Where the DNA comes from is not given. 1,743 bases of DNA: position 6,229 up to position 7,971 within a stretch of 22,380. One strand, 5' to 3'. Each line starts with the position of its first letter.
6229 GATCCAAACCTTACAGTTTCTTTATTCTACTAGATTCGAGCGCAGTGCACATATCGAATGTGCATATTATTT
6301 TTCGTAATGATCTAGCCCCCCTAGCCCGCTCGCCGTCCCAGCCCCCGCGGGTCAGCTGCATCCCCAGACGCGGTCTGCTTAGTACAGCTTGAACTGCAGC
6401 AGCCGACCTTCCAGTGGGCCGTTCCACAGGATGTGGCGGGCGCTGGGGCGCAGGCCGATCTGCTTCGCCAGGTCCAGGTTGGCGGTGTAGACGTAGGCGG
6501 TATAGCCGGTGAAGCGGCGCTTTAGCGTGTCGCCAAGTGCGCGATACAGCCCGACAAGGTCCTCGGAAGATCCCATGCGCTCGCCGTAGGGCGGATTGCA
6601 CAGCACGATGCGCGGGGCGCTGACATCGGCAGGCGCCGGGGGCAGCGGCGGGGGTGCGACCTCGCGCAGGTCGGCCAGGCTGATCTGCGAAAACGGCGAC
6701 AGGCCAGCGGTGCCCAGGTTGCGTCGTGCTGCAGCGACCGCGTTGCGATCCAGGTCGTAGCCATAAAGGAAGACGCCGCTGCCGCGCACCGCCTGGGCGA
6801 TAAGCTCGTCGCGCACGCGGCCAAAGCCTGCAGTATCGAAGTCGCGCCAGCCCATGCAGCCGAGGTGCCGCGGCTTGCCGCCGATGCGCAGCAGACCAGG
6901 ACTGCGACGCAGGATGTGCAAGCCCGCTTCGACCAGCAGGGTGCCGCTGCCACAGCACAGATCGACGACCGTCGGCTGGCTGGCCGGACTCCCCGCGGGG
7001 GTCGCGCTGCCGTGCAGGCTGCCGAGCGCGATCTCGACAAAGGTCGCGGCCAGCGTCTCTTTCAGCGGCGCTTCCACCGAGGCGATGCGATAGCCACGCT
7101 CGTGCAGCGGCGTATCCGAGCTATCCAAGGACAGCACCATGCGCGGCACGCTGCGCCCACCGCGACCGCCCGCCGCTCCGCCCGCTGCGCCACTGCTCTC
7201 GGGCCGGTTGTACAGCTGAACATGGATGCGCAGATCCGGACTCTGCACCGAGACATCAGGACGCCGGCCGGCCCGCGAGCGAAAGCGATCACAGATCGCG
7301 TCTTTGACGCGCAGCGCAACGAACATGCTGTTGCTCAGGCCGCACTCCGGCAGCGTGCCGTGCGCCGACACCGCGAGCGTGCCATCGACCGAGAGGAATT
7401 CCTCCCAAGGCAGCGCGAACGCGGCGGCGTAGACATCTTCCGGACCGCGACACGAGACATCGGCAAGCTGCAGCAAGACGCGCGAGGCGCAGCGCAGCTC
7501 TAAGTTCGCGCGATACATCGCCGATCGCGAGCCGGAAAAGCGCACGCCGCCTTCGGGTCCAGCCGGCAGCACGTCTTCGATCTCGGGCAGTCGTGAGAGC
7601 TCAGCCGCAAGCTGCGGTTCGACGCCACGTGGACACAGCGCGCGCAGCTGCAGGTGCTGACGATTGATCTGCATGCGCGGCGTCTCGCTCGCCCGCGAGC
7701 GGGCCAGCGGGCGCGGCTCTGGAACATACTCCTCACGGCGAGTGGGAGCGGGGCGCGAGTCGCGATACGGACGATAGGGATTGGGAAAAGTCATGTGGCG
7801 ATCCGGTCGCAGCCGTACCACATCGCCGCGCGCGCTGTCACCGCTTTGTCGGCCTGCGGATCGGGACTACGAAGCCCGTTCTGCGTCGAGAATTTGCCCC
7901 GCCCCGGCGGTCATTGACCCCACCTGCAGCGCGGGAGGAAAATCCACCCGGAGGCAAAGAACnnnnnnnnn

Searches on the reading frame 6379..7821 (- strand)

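Call 8: search_protein_families(library=pfam, proteins=[window:6379-7821:-], max_evalue=0.001)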
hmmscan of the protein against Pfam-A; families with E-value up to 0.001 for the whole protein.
window:6379-7821:- (480 aa): 3 families
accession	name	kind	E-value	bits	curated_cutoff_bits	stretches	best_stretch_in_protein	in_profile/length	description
PF01170.24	UPF0020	-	8.7e-29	101.1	22.3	1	242-473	1-194/197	RMKL-like, methyltransferase domain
PF02926.22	THUMP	-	3.9e-15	56.4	20.6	1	128-204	5-75/84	THUMP domain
PF22020.1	RlmL_1st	-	1.6e-13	50.9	27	1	59-116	2-55/55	RlmL ferredoxin-like domain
